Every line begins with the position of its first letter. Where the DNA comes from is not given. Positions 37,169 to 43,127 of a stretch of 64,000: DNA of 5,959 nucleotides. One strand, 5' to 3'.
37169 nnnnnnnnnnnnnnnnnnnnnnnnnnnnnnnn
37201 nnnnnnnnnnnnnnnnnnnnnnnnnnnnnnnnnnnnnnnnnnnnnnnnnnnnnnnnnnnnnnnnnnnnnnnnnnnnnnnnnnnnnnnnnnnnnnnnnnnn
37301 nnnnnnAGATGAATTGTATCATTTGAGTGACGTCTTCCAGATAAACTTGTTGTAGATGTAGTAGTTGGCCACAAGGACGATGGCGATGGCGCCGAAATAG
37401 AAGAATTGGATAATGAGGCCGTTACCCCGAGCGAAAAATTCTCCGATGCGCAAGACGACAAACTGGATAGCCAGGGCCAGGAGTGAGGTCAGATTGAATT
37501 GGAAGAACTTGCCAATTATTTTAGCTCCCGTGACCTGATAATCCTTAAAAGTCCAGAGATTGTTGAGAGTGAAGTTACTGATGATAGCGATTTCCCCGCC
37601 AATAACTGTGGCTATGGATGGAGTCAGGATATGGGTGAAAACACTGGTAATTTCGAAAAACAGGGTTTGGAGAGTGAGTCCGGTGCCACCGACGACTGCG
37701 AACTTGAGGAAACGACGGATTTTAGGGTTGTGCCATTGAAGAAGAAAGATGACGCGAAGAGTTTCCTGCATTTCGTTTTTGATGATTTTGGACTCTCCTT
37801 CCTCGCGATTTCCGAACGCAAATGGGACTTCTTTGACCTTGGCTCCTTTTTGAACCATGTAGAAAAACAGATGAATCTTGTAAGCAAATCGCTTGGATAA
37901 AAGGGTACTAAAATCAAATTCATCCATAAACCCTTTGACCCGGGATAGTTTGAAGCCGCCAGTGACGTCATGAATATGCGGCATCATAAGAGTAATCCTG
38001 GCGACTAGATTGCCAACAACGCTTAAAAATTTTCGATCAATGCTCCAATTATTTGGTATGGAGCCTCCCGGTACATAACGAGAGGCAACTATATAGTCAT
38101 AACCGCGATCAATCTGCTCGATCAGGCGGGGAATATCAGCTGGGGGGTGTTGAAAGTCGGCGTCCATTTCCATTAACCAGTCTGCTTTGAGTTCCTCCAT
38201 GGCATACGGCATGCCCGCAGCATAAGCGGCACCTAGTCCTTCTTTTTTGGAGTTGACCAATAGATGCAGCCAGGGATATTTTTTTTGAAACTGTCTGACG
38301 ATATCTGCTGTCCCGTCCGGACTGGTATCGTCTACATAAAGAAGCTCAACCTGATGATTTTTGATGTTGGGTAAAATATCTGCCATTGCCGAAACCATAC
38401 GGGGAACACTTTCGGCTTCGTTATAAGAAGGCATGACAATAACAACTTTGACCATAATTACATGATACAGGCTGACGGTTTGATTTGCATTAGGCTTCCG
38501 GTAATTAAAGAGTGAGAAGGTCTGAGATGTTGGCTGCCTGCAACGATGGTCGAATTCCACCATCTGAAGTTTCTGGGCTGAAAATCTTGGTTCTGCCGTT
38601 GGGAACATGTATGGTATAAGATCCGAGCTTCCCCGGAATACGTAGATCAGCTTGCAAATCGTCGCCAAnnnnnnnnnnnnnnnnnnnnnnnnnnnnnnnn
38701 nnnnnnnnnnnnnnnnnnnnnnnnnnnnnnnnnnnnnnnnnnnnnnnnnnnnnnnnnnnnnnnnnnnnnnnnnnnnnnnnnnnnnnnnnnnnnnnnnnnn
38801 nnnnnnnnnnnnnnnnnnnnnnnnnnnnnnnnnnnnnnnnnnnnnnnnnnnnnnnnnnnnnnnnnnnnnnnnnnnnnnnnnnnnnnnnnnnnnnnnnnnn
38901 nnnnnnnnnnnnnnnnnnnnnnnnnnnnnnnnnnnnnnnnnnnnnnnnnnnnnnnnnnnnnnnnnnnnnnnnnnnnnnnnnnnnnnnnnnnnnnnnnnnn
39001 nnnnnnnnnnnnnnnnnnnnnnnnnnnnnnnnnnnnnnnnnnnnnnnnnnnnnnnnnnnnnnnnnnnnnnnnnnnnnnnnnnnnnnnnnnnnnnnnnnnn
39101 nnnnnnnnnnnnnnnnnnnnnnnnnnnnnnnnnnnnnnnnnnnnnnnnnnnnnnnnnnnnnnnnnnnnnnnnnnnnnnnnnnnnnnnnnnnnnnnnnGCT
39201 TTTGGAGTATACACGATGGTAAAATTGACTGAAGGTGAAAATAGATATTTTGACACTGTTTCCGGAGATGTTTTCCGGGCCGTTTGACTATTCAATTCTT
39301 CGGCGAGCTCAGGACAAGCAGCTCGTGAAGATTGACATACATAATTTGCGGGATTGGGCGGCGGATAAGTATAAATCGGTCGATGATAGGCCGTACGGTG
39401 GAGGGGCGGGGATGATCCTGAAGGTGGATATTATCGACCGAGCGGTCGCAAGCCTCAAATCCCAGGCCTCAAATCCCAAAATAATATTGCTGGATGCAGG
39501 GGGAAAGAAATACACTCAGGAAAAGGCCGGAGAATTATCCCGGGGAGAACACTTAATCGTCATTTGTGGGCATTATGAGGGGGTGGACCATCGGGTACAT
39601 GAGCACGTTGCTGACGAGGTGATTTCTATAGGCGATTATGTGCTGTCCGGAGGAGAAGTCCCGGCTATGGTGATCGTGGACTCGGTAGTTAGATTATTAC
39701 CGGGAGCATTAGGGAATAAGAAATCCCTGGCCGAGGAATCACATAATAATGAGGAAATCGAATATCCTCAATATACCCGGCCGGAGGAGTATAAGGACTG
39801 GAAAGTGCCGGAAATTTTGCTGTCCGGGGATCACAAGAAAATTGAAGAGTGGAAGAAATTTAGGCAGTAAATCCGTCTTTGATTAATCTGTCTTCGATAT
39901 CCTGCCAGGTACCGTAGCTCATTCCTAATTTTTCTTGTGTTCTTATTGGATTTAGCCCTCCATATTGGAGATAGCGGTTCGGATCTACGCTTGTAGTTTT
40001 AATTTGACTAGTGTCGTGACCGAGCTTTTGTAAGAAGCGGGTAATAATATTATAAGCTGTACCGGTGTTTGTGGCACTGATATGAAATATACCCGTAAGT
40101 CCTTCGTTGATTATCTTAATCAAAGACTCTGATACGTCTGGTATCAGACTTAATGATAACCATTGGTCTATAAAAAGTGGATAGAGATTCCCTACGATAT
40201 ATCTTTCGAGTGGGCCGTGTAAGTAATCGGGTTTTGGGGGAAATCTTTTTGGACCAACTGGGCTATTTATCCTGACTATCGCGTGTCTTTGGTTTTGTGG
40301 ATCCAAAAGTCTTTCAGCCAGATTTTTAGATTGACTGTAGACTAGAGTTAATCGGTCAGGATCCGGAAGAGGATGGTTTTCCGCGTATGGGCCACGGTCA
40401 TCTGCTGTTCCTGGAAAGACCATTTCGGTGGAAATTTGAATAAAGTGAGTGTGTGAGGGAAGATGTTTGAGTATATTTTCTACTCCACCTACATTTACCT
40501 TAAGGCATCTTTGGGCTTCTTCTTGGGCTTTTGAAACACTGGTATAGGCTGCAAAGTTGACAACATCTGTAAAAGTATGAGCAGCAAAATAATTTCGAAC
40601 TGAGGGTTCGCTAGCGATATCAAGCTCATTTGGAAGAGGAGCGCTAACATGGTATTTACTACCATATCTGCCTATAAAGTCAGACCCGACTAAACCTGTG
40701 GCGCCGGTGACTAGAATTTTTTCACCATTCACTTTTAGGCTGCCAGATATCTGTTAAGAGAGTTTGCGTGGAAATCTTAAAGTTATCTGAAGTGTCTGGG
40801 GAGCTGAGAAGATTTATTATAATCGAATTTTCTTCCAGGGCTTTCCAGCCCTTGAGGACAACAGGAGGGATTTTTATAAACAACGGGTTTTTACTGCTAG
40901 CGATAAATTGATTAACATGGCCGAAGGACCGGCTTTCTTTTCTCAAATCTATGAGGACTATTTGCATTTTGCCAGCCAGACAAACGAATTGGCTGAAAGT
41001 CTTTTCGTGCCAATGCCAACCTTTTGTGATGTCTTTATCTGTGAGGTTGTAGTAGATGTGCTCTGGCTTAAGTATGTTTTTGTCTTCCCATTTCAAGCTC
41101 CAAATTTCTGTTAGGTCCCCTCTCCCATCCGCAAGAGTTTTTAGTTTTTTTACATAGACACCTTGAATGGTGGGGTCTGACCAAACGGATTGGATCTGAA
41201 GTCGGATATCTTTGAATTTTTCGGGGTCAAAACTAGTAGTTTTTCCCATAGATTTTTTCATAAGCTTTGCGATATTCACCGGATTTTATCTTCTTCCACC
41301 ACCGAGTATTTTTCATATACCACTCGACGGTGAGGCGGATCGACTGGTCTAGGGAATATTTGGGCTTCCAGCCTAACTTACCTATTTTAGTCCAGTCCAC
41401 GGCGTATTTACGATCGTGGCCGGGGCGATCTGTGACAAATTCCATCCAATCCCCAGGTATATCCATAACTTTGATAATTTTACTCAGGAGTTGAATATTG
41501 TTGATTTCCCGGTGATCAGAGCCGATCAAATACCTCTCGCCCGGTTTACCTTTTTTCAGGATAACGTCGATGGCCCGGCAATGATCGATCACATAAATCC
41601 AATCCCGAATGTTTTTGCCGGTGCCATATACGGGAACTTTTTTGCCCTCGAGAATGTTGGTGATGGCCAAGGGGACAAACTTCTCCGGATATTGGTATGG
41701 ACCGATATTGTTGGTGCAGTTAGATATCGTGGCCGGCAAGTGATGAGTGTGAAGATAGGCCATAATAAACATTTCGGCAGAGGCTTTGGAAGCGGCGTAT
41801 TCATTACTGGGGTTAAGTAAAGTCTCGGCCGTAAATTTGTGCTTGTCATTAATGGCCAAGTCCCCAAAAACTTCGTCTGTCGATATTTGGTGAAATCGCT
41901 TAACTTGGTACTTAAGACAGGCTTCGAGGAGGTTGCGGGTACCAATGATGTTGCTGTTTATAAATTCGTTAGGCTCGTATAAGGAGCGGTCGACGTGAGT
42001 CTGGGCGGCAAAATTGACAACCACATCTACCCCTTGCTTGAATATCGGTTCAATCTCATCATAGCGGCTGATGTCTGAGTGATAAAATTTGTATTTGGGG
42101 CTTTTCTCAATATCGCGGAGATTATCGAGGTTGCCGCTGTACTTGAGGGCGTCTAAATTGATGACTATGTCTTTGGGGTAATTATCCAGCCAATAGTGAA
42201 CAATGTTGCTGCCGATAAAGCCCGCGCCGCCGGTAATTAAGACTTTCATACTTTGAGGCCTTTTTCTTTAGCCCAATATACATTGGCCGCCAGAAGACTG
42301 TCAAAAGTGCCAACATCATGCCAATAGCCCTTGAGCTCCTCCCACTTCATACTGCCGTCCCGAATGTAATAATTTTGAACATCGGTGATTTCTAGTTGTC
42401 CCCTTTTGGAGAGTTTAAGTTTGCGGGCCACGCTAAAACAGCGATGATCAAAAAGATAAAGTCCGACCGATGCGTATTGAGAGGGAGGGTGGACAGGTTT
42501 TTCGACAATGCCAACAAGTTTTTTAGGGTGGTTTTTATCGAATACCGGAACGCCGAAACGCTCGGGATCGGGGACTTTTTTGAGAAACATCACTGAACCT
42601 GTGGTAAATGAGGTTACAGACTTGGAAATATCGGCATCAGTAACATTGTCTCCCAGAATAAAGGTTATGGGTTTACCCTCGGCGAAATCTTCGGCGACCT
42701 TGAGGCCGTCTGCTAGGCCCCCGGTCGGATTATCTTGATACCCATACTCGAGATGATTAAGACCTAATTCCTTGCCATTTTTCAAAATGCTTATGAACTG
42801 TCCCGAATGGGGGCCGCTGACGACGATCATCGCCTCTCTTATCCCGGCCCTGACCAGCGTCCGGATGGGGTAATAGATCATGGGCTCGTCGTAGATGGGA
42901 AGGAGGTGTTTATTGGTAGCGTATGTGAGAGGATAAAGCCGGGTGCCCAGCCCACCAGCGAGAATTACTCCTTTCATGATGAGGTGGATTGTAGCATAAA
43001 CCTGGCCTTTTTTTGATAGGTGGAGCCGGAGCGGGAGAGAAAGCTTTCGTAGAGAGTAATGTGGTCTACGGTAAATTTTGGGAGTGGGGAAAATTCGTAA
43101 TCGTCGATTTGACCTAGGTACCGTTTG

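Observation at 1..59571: About 58 kb envelope-glycosylation super-cluster built on lipid-linked sugar donors plus GT-C transferases, with a complete dTDP-rhamnose pathway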

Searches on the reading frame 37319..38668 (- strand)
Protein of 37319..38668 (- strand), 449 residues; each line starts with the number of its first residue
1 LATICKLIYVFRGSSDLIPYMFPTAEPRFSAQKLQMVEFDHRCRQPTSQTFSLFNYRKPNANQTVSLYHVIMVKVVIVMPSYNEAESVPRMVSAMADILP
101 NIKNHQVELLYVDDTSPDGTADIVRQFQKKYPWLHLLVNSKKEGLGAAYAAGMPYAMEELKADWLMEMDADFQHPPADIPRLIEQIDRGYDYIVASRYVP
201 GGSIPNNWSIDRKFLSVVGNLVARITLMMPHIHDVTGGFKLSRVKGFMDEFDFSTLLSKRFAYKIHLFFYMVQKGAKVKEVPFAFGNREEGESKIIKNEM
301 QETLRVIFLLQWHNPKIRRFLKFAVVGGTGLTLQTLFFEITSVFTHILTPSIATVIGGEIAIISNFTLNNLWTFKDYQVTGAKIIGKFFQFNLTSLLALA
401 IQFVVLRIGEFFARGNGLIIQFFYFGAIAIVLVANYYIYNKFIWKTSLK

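Call 8: search_protein_families(library=pfam, proteins=[window:37319-38668:-], max_evalue=0.01)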
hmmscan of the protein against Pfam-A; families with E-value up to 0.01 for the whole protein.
window:37319-38668:- (449 aa): 3 families
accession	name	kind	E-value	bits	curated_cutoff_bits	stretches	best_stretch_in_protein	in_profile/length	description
PF00535.33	Glycos_transf_2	-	7.1e-28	98.1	23.3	1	77-247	2-164/168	Glycosyl transferase family 2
PF04138.20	GtrA_DPMS_TM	-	2.2e-12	47.6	26.1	1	322-444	1-117/117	GtrA/DPMS, transmembrane domain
PF13641.12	Glyco_tranf_2_3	-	0.00012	22.6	27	1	75-171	3-96/230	Glycosyltransferase like family 2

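Call 14: search_protein_families(library=ncbifam, proteins=[window:37319-38668:-], max_evalue=0.001)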
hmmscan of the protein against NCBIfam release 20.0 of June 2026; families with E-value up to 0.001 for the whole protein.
window:37319-38668:- (449 aa): 14 families
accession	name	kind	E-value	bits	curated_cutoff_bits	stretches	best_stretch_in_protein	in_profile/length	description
NF047588.1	GlcsyltransPgfSStrep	equivalog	1.8e-21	76.7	500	1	74-342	2-250/308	glycosyltransferase PgfS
NF007986.1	PRK10714.1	equivalog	2.3e-16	59.7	529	1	73-197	6-126/316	undecaprenyl-phosphate 4-deoxy-4-formamido-L-arabinose transferase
NF045692.1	OglycostaseCruG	equivalog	4.3e-12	45.6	600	1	71-194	39-161/386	2'-O-glycosyltransferase CruG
NF058614.1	PPMAGASynPpgS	equivalog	6.5e-11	42.1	370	1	75-221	2-138/226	polyprenyl-phospho-N-acetylgalactosaminyl synthase PpgS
TIGR03469.1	HpnB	hypoth_equivalog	1.2e-09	37.7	379.25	1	70-189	41-163/386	hopene-associated glycosyltransferase HpnB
TIGR03937.1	PgaC_IcaA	equivalog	7e-09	35.1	422.3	1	53-171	25-135/407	poly-beta-1,6-N-acetyl-D-glucosamine synthase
TIGR04182.1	glyco_TIGR04182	equivalog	1.4e-08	34.5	325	1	74-315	1-223/293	S-layer glycoprotein N-glycosyltransferase AglJ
NF041391.1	DPhHxTase_Halo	equivalog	3.8e-08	32.6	375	1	79-294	1-191/213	dolichyl-phosphate hexose transferase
NF038302.1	EPS_HpsE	equivalog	8.4e-08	31.5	300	1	74-171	2-96/307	hormogonium polysaccharide biosynthesis glycosyltransferase HpsE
NF007482.0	PRK10073.1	equivalog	4.2e-06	26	423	1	73-158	6-86/334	glycosyltransferase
TIGR04283.1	glyco_like_mftF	equivalog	8.5e-06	25.5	182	1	77-184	3-94/221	TIGR04283 family arsenosugar biosynthesis glycosyltransferase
NF041875.1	EPS_EpsD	equivalog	9.7e-06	25.2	370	1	76-183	2-101/325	exopolysaccharide biosynthesis glycosyltransferase EpsD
NF050050.1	ProtGlycPglI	equivalog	1.4e-05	24.6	500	1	74-196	3-118/306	GalNAc(5)-diNAcBac-PP-undecaprenol beta-1,3-glucosyltransferase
NF047683.1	TeichurnBiosyTuaG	equivalog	2.7e-05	24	400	1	74-180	7-105/252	teichuronic acid biosynthesis protein TuaG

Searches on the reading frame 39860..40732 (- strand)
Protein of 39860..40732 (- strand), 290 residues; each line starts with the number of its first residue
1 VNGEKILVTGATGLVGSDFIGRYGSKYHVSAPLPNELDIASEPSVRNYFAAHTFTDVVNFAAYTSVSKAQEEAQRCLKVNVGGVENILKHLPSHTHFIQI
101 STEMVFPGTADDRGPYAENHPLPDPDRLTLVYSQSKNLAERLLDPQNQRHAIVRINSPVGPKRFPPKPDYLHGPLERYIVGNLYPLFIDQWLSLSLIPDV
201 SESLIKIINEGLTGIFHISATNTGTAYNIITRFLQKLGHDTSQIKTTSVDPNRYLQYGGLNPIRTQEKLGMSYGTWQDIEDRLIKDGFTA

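Call 8: search_protein_families(library=pfam, proteins=[window:39860-40732:-], max_evalue=0.01)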
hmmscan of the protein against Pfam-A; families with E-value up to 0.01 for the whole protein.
window:39860-40732:- (290 aa): 6 families
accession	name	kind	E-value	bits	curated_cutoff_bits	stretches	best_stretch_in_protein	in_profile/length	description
PF04321.23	RmlD_sub_bind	-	1.6e-26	93.5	27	1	5-248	2-242/287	RmlD substrate binding domain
PF01370.27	Epimerase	-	1.2e-15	58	20.9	1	6-168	1-182/240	NAD dependent epimerase/dehydratase family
PF16363.11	GDP_Man_Dehyd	-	7.4e-10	39.2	27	1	37-144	59-165/332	GDP-mannose 4,6 dehydratase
PF07993.18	NAD_binding_4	-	3.2e-06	27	20.1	1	52-154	87-203/258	Male sterility protein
PF01073.25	3Beta_HSD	-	0.00012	21.7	22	1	36-148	51-162/280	3-beta hydroxysteroid dehydrogenase/isomerase family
PF02719.21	Polysacc_synt_2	-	0.001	18.8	20.2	0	38-103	62-129/293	Polysaccharide biosynthesis protein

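Call 93: search_protein_families(library=ncbifam, proteins=[window:39860-40732:-], max_evalue=0.00001)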
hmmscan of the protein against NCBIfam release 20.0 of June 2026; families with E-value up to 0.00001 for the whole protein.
window:39860-40732:- (290 aa): 3 families
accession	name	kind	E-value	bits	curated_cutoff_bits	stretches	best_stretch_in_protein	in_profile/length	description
TIGR01214.1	rmlD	equivalog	8.4e-25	87.4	224.05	1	5-257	1-246/285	dTDP-4-dehydrorhamnose reductase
TIGR01181.1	dTDP_gluc_dehyt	equivalog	4.5e-11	42.4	365.1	1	37-257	57-281/321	dTDP-glucose 4,6-dehydratase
NF007440.0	PRK09987.1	equivalog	3.7e-06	26.4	308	0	57-155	58-151/299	dTDP-4-dehydrorhamnose reductase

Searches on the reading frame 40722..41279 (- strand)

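Call 8: search_protein_families(library=pfam, proteins=[window:40722-41279:-], max_evalue=0.01)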
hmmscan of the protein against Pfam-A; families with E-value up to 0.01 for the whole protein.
window:40722-41279:- (185 aa): 3 families
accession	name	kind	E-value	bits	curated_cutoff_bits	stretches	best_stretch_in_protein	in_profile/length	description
PF00908.23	dTDP_sugar_isom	-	2.5e-13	50.5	27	1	37-159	3-130/168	dTDP-4-dehydrorhamnose 3,5-epimerase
PF14667.12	Polysacc_synt_C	-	1.6e-06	28.6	28.7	1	50-153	2-93/111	Polysaccharide biosynthesis C-terminal domain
PF05523.17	FdtA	-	5.2e-06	26.7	23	1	41-118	3-78/131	WxcM-like, C-terminal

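Call 93: search_protein_families(library=ncbifam, proteins=[window:40722-41249:-], max_evalue=0.00001)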
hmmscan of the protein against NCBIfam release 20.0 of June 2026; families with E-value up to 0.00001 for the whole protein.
window:40722-41249:- (175 aa): 1 family
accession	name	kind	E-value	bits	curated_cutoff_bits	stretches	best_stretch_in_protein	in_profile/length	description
TIGR01221.1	rmlC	equivalog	1.1e-08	35.2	155.75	1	27-145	6-128/176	dTDP-4-dehydrorhamnose 3,5-epimerase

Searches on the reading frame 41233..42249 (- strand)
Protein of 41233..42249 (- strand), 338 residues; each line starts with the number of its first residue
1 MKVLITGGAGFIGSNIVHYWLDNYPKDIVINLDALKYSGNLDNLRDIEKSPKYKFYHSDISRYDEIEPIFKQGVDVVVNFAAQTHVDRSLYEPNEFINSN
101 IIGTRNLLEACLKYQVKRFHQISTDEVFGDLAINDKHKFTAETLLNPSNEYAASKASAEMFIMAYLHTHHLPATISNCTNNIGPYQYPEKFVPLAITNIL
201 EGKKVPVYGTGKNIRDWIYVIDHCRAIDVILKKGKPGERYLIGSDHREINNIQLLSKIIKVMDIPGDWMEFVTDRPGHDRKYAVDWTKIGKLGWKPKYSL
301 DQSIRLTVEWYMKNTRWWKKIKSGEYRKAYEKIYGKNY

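Call 8: search_protein_families(library=pfam, proteins=[window:41233-42249:-], max_evalue=0.01)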
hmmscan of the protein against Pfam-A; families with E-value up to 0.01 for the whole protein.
window:41233-42249:- (338 aa): 9 families
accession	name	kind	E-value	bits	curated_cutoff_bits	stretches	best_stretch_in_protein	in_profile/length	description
PF16363.11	GDP_Man_Dehyd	-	2.2e-70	238.2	27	1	4-305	1-330/332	GDP-mannose 4,6 dehydratase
PF01370.27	Epimerase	-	2.1e-63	214.4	20.9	1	3-243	1-240/240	NAD dependent epimerase/dehydratase family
PF02719.21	Polysacc_synt_2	-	2.2e-20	73.5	20.2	1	3-156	1-160/293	Polysaccharide biosynthesis protein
PF01073.25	3Beta_HSD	-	5.8e-20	71.9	22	1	4-220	1-218/280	3-beta hydroxysteroid dehydrogenase/isomerase family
PF07993.18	NAD_binding_4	-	1.7e-15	57.3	20.1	1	5-178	1-204/258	Male sterility protein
PF04321.23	RmlD_sub_bind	-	3.9e-15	56.1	27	1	1-169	1-143/287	RmlD substrate binding domain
PF13460.12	NAD_binding_10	-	2.7e-05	24.6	27.2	1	7-161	1-130/184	NAD(P)H-binding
PF00106.31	adh_short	-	0.00058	19.8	26.6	0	3-115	3-123/195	short chain dehydrogenase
PF03435.24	Sacchrp_dh_NADP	-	0.0026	18.5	25.1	1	4-84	2-79/129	Saccharopine dehydrogenase NADP binding domain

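Call 13: find_encoding_contigs(protein=window:41233-42249:-, flank=10000, max_places=6)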
Protein window:41233-42249:- (338 aa): 23 contigs read that carry it; 3 places shown.
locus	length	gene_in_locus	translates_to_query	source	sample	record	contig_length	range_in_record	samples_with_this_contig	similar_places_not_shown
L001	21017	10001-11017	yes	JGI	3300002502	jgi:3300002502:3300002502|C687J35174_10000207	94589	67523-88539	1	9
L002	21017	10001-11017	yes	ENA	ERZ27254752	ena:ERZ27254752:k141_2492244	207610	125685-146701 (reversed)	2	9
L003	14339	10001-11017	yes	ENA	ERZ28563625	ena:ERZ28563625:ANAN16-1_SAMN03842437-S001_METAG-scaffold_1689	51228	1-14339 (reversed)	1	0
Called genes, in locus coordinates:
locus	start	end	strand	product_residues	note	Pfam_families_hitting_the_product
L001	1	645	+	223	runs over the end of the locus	PF08241:Methyltransf_11, PF13489:Methyltransf_23 (weak)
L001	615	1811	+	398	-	PF13439:Glyco_transf_4, PF13579:Glyco_trans_4_4 (weak), PF00534:Glycos_transf_1, PF13692:Glyco_trans_1_4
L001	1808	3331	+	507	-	-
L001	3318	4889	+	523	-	-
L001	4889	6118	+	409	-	PF13620:CarboxypepD_reg (weak), PF16371:MetallophosN (weak)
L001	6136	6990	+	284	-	PF00041:fn3 (weak)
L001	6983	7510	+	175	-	PF04203:Sortase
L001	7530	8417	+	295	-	PF00188:CAP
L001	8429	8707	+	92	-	-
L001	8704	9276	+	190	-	PF02834:LigT_PEase, PF13563:2_5_RNA_ligase2, PF02834:LigT_PEase (weak)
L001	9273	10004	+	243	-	PF00483:NTP_transferase, PF12804:NTP_transf_3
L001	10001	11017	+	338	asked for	PF01073:3Beta_HSD, PF01370:Epimerase, PF02719:Polysacc_synt_2, PF04321:RmlD_sub_bind, PF07993:NAD_binding_4, PF16363:GDP_Man_Dehyd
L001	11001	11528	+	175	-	PF00908:dTDP_sugar_isom, PF05523:FdtA (weak), PF14667:Polysacc_synt_C (weak)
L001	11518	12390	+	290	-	PF01370:Epimerase, PF04321:RmlD_sub_bind, PF07993:NAD_binding_4 (faint), PF16363:GDP_Man_Dehyd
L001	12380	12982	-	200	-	PF01746:tRNA_m1G_MT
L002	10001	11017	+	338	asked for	PF01073:3Beta_HSD, PF01370:Epimerase, PF02719:Polysacc_synt_2, PF04321:RmlD_sub_bind, PF07993:NAD_binding_4, PF16363:GDP_Man_Dehyd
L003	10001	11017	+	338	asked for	PF01073:3Beta_HSD, PF01370:Epimerase, PF02719:Polysacc_synt_2, PF04321:RmlD_sub_bind, PF07993:NAD_binding_4, PF16363:GDP_Man_Dehyd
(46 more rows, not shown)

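Call 93: search_protein_families(library=ncbifam, proteins=[window:41233-42249:-], max_evalue=0.00001)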
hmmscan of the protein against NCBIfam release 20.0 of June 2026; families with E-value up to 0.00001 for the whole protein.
window:41233-42249:- (338 aa): 25 families
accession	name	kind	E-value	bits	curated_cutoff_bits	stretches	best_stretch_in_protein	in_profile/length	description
TIGR01181.1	dTDP_gluc_dehyt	equivalog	9.4e-128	425.8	365.1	1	2-321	1-321/321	dTDP-glucose 4,6-dehydratase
NF007490.0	PRK10084.1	subfamily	5.4e-101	338.2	649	1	1-334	1-357/361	dTDP-glucose 4,6-dehydratase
NF007582.0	PRK10217.1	equivalog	9.7e-91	304.5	698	1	2-327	3-347/355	dTDP-glucose 4,6-dehydratase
TIGR04180.1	EDH_00030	hypoth_equivalog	2.9e-33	115.2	475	1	3-265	1-259/297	NAD-dependent 4,6-dehydratase LegB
TIGR01179.1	galE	equivalog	6.2e-30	104.1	262.3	1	2-315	1-329/332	UDP-glucose 4-epimerase GalE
TIGR02622.1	CDP_4_6_dhtase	equivalog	2.1e-24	86.3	278.45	1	2-315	6-334/352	CDP-glucose 4,6-dehydratase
TIGR03466.1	HpnA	hypoth_equivalog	8.5e-19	67.6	367.65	1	1-267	1-251/327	hopanoid-associated sugar epimerase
TIGR03589.1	PseB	equivalog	2e-18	66.4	407.75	1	2-156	6-157/324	UDP-N-acetylglucosamine 4,6-dehydratase (inverting)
TIGR02197.1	heptose_epim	equivalog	2.4e-16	59.8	274.6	1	3-246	1-245/316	ADP-glyceromanno-heptose 6-epimerase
TIGR01214.1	rmlD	equivalog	1.2e-15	57.4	224.05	1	2-169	1-142/285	dTDP-4-dehydrorhamnose reductase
NF007956.0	PRK10675.1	subfamily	1.3e-15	57.3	394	1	1-159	1-157/338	UDP-glucose 4-epimerase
NF047922.1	GDPFucSynFcl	equivalog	3.6e-15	56.2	500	1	74-315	54-305/308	GDP-L-fucose synthase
NF011728.1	PRK15181.1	equivalog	9.4e-15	54.4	760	1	3-223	18-241/348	Vi polysaccharide biosynthesis UDP-N-acetylglucosaminuronic acid C-4 epimerase TviC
TIGR04130.1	FnlA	equivalog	2.1e-14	53.2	730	1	3-128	7-128/337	UDP-N-acetylglucosamine 4,6-dehydratase/5-epimerase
TIGR01472.1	gmd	equivalog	3.8e-14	52.7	415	1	53-245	56-252/342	GDP-mannose 4,6-dehydratase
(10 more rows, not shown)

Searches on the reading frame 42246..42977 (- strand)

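Call 8: search_protein_families(library=pfam, proteins=[window:42246-42977:-], max_evalue=0.01)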
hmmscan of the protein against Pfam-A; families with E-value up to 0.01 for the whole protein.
window:42246-42977:- (243 aa): 2 families
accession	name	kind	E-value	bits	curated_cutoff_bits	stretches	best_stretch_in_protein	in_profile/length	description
PF00483.29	NTP_transferase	-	2.8e-49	168.4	21.2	1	2-234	1-241/245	Nucleotidyl transferase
PF12804.13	NTP_transf_3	-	1e-08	36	27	1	3-112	1-97/160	MobA-like NTP transferase domain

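Call 93: search_protein_families(library=ncbifam, proteins=[window:42246-42977:-], max_evalue=0.00001)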
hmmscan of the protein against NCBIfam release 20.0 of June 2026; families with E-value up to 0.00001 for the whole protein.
window:42246-42977:- (243 aa): 20 families
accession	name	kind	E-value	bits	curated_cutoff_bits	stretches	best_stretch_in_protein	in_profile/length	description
TIGR01207.1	rmlA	equivalog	2.5e-64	217.2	360.65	1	2-234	1-235/286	glucose-1-phosphate thymidylyltransferase RfbA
TIGR01208.1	rmlA_long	equivalog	1.7e-58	198.2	320.25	1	2-233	1-232/353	glucose-1-phosphate thymidylyltransferase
NF012024.0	PRK15480.1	equivalog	1.1e-53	182.3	588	1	2-236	5-241/292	glucose-1-phosphate thymidylyltransferase RfbA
TIGR03992.1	Arch_glmU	subfamily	3.8e-42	144.6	292.1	1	1-234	1-226/393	bifunctional sugar-1-phosphate nucleotidylyltransferase/acetyltransferase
NF041173.1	Sug_nt_acttase_Thmprot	equivalog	5.7e-31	107.9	600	1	1-233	1-225/405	bifunctional sugar-1-phosphate nucleotidylyltransferase/acetyltransferase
NF041313.1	UDPGP_AglF_Halo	equivalog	1.5e-29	103.1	400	1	1-226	1-225/234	UTP--glucose-1-phosphate uridylyltransferase AglF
TIGR01099.1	galU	equivalog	3.9e-22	79.1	326.8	2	1-54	2-55/261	UTP--glucose-1-phosphate uridylyltransferase GalU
NF045761.1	NAMPUrTaseMurU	equivalog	1.4e-18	67.6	250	1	1-231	1-223/226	N-acetylmuramate alpha-1-phosphate uridylyltransferase MurU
NF052502.1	man1P_GTase_Rv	exception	1.5e-18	66.8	440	1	2-229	2-224/352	mannose-1-phosphate guanylyltransferase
NF009928.0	PRK13389.1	equivalog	1.6e-13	50.4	548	1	2-53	10-61/302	UTP--glucose-1-phosphate uridylyltransferase GalU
NF003670.0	PRK05293.1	equivalog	2.1e-13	49.9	470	1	135-237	157-260/382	glucose-1-phosphate adenylyltransferase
TIGR02091.1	glgC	equivalog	6.4e-13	48.5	424.9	1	137-237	152-261/364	glucose-1-phosphate adenylyltransferase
NF007516.0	PRK10122.1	equivalog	3e-10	39.7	534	1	1-53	4-56/297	UTP--glucose-1-phosphate uridylyltransferase GalF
NF002772.0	PRK02862.1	equivalog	6.4e-09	35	537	0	3-52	6-56/429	glucose-1-phosphate adenylyltransferase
TIGR02623.1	G1P_cyt_trans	equivalog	8.1e-09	35.3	300.25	0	1-53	1-53/255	glucose-1-phosphate cytidylyltransferase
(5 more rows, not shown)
